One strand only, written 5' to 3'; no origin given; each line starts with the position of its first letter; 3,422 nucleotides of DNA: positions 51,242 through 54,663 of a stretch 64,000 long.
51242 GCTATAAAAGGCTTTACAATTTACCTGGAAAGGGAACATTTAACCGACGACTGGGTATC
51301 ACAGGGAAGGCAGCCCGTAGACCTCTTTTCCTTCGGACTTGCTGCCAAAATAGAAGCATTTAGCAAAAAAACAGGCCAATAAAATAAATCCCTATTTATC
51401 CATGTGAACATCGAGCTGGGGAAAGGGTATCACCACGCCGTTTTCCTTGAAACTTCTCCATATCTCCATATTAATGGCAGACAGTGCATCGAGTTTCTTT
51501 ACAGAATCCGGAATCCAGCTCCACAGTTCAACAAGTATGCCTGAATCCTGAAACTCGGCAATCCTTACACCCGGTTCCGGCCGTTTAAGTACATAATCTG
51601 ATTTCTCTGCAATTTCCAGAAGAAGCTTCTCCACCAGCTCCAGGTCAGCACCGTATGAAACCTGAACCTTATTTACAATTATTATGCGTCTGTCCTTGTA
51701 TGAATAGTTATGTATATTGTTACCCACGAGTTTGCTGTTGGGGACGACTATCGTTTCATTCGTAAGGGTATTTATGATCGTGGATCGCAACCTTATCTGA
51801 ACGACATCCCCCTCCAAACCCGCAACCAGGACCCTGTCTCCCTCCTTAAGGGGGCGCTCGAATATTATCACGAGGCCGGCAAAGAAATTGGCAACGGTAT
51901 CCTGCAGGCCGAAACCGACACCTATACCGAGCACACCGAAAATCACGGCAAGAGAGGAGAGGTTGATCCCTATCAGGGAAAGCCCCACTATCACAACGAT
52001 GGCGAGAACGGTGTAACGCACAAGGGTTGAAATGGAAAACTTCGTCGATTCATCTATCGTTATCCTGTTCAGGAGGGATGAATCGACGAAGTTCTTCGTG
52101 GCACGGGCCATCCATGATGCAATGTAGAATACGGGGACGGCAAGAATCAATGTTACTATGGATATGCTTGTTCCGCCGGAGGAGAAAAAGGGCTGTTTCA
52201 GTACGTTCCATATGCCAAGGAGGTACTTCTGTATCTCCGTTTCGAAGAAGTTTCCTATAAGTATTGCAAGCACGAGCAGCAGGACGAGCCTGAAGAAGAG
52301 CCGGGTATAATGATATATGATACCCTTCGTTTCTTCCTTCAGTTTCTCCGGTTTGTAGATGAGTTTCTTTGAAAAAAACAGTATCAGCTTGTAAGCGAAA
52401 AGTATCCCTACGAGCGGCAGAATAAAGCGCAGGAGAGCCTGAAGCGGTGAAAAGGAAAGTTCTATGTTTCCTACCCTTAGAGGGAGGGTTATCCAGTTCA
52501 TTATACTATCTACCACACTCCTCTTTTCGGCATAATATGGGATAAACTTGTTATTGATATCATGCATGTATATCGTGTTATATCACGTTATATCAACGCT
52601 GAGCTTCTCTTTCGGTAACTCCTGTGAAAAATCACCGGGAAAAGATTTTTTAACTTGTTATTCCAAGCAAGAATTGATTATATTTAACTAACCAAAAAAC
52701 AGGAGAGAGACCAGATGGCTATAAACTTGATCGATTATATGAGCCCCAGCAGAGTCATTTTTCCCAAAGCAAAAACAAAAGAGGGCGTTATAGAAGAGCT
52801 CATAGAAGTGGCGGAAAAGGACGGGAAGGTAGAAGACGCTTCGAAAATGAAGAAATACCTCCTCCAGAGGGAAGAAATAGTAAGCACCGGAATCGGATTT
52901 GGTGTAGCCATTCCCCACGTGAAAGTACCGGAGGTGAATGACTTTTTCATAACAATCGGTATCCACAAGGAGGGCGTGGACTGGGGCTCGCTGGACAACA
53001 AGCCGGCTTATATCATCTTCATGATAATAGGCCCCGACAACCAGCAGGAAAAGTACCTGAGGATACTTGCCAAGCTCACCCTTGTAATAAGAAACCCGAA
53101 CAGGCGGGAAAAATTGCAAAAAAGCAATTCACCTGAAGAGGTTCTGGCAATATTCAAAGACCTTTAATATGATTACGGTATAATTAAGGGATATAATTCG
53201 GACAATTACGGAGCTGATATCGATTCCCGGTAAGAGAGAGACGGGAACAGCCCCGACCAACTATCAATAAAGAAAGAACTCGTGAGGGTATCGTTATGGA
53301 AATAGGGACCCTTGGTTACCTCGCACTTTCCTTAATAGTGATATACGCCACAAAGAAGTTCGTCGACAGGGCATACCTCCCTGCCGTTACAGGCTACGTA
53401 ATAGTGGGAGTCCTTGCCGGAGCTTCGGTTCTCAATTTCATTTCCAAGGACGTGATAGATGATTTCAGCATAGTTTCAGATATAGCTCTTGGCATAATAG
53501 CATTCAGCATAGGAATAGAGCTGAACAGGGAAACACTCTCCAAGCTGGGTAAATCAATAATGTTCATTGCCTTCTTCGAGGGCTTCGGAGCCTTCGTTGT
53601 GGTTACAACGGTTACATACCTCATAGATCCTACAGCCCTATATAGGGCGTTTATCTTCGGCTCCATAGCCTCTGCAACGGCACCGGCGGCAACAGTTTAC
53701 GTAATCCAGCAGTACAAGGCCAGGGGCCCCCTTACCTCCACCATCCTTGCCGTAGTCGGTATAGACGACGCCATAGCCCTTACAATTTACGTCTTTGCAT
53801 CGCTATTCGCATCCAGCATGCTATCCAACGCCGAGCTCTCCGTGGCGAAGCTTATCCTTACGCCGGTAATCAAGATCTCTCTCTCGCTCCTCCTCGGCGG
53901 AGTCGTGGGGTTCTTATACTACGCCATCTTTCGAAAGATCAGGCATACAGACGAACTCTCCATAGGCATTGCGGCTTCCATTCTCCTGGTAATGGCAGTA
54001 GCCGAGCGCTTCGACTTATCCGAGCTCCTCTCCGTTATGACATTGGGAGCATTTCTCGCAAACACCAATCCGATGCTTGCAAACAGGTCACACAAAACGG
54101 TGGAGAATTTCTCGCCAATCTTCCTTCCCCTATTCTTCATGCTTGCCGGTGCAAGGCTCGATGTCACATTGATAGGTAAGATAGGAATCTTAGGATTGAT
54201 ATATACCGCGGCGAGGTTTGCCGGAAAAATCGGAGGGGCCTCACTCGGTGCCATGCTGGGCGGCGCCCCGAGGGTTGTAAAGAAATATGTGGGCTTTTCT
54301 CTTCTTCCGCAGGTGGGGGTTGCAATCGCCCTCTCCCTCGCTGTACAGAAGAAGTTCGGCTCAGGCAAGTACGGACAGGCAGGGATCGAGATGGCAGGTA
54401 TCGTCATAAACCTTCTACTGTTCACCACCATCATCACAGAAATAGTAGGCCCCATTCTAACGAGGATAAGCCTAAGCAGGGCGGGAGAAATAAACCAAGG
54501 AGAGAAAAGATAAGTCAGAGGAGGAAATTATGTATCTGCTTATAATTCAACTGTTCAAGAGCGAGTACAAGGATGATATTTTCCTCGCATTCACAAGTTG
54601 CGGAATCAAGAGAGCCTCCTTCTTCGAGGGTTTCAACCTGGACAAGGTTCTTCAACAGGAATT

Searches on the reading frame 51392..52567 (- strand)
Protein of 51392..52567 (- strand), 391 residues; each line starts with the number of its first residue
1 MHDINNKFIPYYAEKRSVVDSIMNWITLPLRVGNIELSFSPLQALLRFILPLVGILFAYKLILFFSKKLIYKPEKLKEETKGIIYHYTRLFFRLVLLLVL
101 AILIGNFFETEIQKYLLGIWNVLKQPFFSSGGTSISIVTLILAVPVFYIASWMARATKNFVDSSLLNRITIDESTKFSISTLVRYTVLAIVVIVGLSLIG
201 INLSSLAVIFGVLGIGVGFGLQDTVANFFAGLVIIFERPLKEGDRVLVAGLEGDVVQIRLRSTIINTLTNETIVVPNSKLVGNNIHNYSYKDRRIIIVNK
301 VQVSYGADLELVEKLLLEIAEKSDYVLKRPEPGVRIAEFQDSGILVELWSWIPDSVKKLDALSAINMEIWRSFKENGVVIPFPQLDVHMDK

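Call 75: search_protein_families(library=pfam, proteins=[window:51392-52567:-], max_evalue=0.001)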
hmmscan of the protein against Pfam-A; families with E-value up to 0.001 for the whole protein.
window:51392-52567:- (391 aa): 3 families
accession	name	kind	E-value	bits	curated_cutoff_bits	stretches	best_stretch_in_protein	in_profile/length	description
PF00924.24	MS_channel_2nd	-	1.5e-22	79.9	20.2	1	223-289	1-67/68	Mechanosensitive ion channel, beta-domain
PF21082.3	MS_channel_3rd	-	2.1e-13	50.9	21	1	300-380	4-88/88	Mechanosensitive ion channel MscS, C-terminal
PF21088.3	MS_channel_1st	-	2.3e-08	34.3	23.1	1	181-222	1-42/42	Mechanosensitive ion channel, transmembrane helices 2/3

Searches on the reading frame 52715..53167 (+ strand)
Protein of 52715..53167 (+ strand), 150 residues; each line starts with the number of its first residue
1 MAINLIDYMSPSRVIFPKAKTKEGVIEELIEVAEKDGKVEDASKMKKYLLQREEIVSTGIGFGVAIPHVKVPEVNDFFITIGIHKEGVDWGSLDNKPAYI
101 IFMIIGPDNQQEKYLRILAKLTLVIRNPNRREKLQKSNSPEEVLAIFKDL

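Call 75: search_protein_families(library=pfam, proteins=[window:52715-53167:+], max_evalue=0.001)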
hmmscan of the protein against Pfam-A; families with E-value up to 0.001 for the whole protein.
window:52715-53167:+ (150 aa): 1 family
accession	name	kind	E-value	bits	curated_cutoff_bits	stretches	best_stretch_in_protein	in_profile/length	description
PF00359.27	PTS_EIIA_2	-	2.2e-37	128.6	27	1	13-149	7-143/144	Phosphoenolpyruvate-dependent sugar phosphotransferase system, EIIA 2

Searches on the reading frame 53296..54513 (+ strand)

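Call 75: search_protein_families(library=pfam, proteins=[window:53296-54513:+], max_evalue=0.001)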
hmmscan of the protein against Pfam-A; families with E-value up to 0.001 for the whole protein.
window:53296-54513:+ (405 aa): 1 family
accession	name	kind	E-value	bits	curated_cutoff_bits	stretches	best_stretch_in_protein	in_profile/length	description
PF00999.27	Na_H_Exchanger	-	2.2e-38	132.5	26.2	1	14-388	6-368/375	Sodium/hydrogen exchanger, transmembrane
